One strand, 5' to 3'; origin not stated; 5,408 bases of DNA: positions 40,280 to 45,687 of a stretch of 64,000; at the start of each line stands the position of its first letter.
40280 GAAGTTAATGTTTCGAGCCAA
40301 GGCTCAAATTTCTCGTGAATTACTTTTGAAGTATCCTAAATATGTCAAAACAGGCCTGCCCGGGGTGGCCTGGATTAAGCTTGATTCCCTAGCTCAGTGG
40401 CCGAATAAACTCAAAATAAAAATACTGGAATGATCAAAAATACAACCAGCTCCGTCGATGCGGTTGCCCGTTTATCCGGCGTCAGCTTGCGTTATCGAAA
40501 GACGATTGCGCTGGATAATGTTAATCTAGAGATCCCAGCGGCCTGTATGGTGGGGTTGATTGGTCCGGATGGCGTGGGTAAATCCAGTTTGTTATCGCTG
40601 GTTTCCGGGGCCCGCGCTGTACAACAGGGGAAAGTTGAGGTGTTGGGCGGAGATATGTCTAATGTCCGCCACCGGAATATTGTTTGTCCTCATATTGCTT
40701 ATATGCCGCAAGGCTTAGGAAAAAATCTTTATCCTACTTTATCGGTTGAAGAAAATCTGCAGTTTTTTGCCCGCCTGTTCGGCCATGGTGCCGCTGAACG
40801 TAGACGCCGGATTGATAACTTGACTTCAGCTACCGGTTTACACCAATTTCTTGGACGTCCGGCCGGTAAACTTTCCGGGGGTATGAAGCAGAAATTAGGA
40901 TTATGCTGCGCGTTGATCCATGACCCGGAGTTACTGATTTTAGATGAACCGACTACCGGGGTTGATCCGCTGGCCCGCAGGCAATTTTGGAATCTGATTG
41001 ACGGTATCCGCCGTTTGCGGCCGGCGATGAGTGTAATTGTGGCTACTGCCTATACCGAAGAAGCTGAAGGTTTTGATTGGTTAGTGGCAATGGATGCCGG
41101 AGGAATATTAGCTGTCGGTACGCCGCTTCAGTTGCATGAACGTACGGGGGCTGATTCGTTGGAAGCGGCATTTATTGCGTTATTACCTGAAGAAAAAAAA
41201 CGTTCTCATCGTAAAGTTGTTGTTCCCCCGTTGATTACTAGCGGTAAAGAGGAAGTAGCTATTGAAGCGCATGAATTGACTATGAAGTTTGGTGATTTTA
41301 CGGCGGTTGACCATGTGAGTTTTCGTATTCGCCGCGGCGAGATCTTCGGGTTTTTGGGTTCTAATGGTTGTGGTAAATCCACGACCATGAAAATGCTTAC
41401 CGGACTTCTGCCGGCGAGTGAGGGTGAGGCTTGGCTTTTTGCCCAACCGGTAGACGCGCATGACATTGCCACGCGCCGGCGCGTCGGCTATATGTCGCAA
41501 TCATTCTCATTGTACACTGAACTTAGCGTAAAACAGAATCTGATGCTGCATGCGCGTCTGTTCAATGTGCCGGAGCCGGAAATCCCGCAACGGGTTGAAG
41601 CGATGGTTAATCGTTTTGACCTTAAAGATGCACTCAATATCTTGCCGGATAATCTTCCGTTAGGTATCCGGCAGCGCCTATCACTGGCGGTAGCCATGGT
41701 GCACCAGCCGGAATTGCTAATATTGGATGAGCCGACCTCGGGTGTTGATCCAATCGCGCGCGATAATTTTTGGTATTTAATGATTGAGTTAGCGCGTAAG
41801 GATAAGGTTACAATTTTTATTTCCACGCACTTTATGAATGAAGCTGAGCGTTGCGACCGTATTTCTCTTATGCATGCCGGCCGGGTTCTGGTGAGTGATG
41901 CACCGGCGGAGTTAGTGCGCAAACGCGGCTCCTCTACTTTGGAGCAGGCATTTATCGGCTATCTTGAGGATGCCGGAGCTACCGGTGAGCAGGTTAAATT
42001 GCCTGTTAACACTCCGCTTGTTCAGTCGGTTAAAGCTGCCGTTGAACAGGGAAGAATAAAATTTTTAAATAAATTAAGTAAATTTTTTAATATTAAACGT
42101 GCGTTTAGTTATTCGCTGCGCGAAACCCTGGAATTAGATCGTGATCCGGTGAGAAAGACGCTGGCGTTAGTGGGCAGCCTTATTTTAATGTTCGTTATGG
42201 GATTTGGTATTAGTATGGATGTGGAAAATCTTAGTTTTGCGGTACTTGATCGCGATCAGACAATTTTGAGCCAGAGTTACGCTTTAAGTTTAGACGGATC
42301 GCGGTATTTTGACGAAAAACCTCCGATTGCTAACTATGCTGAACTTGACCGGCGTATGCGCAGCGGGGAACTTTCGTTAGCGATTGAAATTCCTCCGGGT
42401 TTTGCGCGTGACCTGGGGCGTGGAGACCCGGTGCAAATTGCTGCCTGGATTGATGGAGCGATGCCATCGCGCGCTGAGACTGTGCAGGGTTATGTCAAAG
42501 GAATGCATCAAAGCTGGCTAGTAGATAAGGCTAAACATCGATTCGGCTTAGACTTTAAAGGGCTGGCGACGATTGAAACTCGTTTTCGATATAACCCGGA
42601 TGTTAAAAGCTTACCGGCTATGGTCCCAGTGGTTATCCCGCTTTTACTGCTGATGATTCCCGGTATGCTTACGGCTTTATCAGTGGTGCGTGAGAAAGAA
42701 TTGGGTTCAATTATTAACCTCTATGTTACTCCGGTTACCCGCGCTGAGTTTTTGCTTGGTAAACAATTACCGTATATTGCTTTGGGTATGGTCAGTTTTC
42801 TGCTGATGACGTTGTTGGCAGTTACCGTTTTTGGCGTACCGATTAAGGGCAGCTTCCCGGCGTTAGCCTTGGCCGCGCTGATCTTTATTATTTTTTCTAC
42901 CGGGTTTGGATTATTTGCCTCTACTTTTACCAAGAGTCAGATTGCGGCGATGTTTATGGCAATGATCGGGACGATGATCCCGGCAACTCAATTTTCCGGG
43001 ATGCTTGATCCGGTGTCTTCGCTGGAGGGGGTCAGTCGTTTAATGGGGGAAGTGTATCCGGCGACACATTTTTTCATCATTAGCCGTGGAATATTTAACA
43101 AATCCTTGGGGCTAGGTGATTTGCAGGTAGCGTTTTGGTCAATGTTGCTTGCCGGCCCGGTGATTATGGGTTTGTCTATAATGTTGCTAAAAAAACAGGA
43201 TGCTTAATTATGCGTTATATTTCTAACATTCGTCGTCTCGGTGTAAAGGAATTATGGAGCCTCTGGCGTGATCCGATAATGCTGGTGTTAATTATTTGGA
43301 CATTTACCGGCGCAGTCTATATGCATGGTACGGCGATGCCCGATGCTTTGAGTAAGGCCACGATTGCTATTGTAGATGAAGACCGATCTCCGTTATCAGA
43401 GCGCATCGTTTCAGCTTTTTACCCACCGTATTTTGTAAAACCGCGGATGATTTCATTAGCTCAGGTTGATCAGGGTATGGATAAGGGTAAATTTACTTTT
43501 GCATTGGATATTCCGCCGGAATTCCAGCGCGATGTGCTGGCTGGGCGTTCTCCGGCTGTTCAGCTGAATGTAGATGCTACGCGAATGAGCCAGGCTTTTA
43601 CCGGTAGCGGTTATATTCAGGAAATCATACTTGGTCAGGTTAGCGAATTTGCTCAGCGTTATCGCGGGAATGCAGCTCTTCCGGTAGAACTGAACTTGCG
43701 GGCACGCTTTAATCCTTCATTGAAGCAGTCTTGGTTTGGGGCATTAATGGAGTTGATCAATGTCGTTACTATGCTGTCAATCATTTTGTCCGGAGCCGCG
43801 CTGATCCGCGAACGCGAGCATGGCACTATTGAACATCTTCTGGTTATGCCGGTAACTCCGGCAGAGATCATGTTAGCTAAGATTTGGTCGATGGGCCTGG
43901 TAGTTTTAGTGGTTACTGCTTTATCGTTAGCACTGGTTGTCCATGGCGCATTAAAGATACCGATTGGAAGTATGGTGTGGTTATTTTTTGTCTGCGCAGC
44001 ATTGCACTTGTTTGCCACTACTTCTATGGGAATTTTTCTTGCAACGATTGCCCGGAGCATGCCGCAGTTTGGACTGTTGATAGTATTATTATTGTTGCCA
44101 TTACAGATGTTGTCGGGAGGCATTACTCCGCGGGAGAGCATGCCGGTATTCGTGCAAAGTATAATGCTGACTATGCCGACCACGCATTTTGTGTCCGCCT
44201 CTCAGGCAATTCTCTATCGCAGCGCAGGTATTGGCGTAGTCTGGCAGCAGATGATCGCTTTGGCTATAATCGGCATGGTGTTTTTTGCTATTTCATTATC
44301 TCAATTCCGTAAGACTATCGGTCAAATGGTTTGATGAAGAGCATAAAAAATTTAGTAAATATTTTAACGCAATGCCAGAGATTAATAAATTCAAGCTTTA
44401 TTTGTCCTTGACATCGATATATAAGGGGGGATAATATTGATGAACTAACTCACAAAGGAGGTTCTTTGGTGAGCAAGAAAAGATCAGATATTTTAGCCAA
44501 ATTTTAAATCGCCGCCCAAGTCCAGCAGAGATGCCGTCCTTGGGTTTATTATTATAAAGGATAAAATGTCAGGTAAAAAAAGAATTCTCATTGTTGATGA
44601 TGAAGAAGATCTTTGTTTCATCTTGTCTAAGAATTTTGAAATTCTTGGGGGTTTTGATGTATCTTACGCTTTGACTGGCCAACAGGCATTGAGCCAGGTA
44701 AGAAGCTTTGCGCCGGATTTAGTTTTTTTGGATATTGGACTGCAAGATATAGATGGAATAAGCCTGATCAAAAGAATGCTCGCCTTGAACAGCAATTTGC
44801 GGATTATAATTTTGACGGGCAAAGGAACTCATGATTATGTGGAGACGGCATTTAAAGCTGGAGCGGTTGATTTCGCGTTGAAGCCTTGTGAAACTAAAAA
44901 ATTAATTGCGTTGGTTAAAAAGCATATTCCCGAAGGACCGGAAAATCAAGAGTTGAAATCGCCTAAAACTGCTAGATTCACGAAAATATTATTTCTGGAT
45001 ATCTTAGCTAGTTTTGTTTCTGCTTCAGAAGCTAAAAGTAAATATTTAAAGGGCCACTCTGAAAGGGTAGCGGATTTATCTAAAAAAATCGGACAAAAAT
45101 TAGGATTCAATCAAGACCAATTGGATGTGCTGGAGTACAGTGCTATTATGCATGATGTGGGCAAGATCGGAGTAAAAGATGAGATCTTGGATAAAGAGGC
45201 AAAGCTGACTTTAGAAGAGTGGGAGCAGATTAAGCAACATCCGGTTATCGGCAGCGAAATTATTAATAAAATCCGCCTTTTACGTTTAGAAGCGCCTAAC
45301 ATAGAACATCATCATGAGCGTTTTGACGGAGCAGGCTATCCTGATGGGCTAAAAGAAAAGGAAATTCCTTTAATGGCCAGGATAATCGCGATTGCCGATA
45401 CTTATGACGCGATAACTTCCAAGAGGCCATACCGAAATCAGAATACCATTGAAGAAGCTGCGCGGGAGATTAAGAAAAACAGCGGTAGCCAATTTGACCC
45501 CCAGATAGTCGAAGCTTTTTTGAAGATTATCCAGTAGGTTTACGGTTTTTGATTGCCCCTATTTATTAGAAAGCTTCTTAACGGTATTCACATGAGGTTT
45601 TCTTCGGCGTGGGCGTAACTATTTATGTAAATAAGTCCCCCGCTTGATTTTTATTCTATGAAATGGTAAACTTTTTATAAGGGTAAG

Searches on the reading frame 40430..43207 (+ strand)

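Call 32: search_protein_families(library=pfam, proteins=[window:40430-43207:+])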
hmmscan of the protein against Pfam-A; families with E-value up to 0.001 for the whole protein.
window:40430-43207:+ (925 aa): 8 families
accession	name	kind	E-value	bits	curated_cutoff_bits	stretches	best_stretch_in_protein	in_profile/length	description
PF00005.33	ABC_tran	-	4.1e-59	199.5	25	2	294-437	2-137/137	ABC transporter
PF12698.13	ABC2_membrane_3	-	1e-36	127.2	31.6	1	581-916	13-345/347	ABC-2 family transporter protein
PF13304.12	AAA_21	-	1.8e-17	64.8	27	2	395-467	224-298/304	AAA domain, putative AbiEii toxin, Type IV TA system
PF01061.29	ABC2_membrane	-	2.3e-15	57.2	26.9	1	733-889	52-210/211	ABC-2 type transporter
PF12679.13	ABC2_membrane_2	-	7.5e-14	52.1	27.2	1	684-853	52-197/283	ABC-2 family transporter protein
PF12730.13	ABC2_membrane_4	-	0.00023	21.7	27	1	733-849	53-177/179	ABC-2 family transporter protein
PF13555.12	AAA_29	-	0.00058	20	27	0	295-325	14-44/61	P-loop containing region of AAA domain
PF03193.22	RsgA_GTPase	-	0.0007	19.9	30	0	39-69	107-137/174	RsgA GTPase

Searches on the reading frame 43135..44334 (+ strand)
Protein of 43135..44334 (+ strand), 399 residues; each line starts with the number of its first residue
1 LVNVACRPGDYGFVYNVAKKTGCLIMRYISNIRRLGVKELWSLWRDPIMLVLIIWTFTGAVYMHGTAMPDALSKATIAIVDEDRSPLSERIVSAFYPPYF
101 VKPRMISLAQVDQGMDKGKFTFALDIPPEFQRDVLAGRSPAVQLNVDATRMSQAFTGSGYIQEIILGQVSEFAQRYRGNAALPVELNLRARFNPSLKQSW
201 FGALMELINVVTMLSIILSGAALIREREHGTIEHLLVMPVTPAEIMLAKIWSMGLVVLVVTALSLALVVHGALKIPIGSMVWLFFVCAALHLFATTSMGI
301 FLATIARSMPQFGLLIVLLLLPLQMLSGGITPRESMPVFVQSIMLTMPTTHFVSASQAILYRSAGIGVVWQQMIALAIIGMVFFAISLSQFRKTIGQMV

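Call 32: search_protein_families(library=pfam, proteins=[window:43135-44334:+])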
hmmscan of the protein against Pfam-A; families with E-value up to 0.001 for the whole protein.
window:43135-44334:+ (399 aa): 4 families
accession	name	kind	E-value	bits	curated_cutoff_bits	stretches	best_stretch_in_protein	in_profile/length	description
PF12698.13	ABC2_membrane_3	-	1.3e-38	133.4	31.6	1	48-388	12-346/347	ABC-2 family transporter protein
PF01061.29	ABC2_membrane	-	3.5e-26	92.5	26.9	1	204-361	52-211/211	ABC-2 type transporter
PF12679.13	ABC2_membrane_2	-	9.4e-18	64.9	27.2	1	162-393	72-280/283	ABC-2 family transporter protein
PF12730.13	ABC2_membrane_4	-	5.8e-06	26.8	27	1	205-317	54-172/179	ABC-2 family transporter protein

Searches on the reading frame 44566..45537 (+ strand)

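Call 32: search_protein_families(library=pfam, proteins=[window:44566-45537:+])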
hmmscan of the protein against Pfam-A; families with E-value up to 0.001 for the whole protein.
window:44566-45537:+ (323 aa): 3 families
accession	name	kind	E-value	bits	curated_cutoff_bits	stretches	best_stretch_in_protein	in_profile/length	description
PF13487.12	HD_5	-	1.3e-36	126.4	27.2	1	156-314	9-170/170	HD domain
PF00072.30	Response_reg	-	4.1e-25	88.5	30.2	1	7-117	1-110/111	Response regulator receiver domain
PF01966.28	HD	-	6.1e-20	72.1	22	1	163-282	3-115/116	HD domain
